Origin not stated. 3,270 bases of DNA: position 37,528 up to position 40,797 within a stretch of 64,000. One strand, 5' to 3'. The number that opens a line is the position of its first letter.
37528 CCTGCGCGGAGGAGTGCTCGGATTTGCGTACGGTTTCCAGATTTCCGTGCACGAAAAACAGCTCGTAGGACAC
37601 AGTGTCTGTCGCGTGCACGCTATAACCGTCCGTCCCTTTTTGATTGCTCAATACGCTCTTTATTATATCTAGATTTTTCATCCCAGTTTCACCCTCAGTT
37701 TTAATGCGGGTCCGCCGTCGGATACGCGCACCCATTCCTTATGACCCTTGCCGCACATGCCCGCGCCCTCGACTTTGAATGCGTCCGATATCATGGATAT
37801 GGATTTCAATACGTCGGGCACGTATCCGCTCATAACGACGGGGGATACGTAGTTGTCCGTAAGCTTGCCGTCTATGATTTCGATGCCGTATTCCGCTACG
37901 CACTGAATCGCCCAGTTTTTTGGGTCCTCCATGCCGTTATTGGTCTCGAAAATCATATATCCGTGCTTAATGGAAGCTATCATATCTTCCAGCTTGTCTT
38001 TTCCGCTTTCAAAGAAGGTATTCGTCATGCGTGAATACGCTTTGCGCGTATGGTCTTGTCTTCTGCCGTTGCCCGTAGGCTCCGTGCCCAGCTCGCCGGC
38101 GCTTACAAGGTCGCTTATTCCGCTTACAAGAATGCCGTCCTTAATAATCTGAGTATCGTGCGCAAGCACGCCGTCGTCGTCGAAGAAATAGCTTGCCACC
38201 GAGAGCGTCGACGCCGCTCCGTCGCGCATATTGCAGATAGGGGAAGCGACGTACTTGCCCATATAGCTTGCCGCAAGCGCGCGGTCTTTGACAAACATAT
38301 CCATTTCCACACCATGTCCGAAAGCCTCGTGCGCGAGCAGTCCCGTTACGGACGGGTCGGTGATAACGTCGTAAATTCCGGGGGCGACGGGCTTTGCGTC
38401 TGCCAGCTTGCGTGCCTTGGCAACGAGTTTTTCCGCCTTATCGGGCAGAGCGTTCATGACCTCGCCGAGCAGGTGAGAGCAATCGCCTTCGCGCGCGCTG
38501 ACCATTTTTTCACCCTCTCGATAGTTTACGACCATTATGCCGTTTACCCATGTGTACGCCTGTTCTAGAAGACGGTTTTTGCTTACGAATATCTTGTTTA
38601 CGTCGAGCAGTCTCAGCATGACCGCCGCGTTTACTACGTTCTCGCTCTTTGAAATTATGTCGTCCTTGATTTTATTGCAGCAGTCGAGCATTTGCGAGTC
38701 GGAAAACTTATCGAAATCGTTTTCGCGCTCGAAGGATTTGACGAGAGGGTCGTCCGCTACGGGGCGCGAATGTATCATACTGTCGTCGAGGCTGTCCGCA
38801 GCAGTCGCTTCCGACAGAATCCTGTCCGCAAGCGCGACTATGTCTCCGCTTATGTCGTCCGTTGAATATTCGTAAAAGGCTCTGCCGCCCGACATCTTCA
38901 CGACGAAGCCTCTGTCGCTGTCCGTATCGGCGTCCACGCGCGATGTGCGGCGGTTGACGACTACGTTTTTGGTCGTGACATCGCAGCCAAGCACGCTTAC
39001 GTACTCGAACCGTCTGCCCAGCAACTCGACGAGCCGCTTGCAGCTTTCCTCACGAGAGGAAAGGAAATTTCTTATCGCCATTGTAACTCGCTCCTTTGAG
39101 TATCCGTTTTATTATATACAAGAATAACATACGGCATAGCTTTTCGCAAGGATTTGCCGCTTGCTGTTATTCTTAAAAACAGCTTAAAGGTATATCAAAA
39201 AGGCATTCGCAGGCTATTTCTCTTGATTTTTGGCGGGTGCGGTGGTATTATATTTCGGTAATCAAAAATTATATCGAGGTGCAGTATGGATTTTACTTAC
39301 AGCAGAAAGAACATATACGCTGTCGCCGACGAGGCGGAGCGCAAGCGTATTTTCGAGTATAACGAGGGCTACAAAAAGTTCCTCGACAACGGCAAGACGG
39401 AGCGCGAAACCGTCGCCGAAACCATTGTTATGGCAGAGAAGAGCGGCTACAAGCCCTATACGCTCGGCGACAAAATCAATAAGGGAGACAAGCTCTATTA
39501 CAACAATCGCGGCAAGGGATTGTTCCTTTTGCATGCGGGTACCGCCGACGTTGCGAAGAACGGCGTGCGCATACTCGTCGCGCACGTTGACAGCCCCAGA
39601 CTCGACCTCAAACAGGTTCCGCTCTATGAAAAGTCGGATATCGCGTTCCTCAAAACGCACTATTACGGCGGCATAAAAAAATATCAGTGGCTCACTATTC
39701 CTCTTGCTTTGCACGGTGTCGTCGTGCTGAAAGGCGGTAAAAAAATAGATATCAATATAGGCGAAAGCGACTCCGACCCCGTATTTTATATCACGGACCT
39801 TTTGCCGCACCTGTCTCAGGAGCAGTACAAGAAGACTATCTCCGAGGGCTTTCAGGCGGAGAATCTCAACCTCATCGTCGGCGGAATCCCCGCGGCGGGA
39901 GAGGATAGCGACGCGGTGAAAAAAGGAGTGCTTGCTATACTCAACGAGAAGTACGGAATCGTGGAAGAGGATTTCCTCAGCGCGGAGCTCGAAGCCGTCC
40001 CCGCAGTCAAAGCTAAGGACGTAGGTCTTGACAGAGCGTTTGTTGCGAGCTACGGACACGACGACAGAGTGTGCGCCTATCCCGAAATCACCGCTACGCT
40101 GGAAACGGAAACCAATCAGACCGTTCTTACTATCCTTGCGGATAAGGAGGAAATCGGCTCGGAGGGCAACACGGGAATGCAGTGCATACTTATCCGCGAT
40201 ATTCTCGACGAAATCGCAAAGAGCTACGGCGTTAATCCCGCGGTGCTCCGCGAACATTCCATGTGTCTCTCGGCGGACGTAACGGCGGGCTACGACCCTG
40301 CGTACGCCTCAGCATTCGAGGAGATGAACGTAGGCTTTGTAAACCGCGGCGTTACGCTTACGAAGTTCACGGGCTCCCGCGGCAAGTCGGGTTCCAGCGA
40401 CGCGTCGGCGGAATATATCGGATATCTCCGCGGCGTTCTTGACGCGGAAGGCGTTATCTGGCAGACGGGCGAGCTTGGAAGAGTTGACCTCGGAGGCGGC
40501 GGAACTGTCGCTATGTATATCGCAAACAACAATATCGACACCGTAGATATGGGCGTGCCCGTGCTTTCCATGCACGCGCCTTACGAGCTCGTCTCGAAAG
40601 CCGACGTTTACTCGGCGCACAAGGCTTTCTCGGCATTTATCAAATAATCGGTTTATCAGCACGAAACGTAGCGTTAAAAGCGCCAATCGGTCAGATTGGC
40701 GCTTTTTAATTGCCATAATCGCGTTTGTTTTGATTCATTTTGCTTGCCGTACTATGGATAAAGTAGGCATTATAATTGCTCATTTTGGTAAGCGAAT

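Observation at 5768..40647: Candidate protein-foraging island: anchored S8 protease, oversized Opp-type importer, four giant lipoproteins, then TldD/PmbA and an M18 aminopeptidase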

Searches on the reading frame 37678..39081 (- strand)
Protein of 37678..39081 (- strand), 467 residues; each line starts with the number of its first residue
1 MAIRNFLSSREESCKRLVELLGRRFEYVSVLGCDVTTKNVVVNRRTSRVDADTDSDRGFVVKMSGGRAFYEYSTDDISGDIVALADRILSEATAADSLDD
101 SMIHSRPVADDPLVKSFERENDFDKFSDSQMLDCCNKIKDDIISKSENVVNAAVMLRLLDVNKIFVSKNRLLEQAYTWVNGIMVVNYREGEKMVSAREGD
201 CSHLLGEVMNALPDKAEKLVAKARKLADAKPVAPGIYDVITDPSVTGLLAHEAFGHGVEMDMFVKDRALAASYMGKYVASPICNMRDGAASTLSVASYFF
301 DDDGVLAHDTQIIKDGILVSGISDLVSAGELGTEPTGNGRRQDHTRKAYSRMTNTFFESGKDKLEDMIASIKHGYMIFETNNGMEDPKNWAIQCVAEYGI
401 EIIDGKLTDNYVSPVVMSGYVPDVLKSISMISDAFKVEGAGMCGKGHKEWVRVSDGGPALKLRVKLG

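Call 4: search_protein_families(library=pfam, proteins=[window:37678-39081:-], max_evalue=0.01)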
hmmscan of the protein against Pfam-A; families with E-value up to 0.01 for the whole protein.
window:37678-39081:- (467 aa): 1 family
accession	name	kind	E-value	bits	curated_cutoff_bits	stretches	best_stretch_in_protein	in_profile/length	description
PF19289.4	PmbA_TldD_3rd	-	6.1e-43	147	22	1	235-461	2-212/220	PmbA/TldA metallopeptidase C-terminal domain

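Call 25: search_protein_families(library=ncbifam, proteins=[window:37678-39081:-], max_evalue=0.01)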
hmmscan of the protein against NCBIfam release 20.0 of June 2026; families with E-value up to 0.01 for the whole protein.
window:37678-39081:- (467 aa): 4 families
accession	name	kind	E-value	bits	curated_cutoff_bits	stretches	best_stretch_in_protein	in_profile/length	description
NF040952.1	Arch_mtprotase_TldD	equivalog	1.3e-52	179.1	635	1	54-467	40-443/443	zinc metalloprotease TldD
NF008006.0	PRK10735.1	equivalog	9.1e-29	100.2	513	1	232-462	243-472/481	metalloprotease TldD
NF008268.0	PRK11040.1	equivalog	0.0031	16.3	438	1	272-338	274-340/446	metalloprotease PmbA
TIGR00381.1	cdhD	equivalog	0.0052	15.6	252.9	0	382-407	136-161/389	CO dehydrogenase/acetyl-CoA synthase subunit delta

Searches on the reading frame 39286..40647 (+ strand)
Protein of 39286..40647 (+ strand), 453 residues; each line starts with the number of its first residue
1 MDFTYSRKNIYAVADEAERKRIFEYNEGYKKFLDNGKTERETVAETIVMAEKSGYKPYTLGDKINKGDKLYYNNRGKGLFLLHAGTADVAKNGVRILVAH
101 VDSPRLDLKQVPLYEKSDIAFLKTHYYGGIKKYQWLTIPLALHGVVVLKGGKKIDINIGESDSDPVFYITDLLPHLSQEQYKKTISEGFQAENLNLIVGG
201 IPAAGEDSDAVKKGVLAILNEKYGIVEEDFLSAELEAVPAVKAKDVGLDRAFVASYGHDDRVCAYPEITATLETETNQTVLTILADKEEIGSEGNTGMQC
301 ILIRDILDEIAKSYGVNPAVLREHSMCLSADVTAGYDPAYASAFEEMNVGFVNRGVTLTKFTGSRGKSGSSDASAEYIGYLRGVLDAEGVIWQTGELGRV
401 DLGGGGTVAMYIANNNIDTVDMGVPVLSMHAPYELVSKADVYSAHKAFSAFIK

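Call 4: search_protein_families(library=pfam, proteins=[window:39286-40647:+], max_evalue=0.01)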
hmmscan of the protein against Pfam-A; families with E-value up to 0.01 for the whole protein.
window:39286-40647:+ (453 aa): 2 families
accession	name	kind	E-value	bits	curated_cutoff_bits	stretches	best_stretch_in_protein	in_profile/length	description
PF02127.20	Peptidase_M18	-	1e-77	262.2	24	1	32-451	1-431/432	Aminopeptidase I zinc metalloprotease (M18)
PF05343.19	Peptidase_M42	-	0.00019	21.1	23.2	0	406-444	251-289/292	M42 glutamyl aminopeptidase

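Call 25: search_protein_families(library=ncbifam, proteins=[window:39286-40647:+], max_evalue=0.01)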
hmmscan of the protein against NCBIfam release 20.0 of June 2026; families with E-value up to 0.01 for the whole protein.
window:39286-40647:+ (453 aa): 2 families
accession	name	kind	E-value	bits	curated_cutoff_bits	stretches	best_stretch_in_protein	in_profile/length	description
NF002600.0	PRK02256.1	equivalog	2.9e-185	616.3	529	1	3-453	5-461/463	aminopeptidase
NF002759.0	PRK02813.1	equivalog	3.3e-57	194.3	356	1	25-452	8-427/430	M18 family aminopeptidase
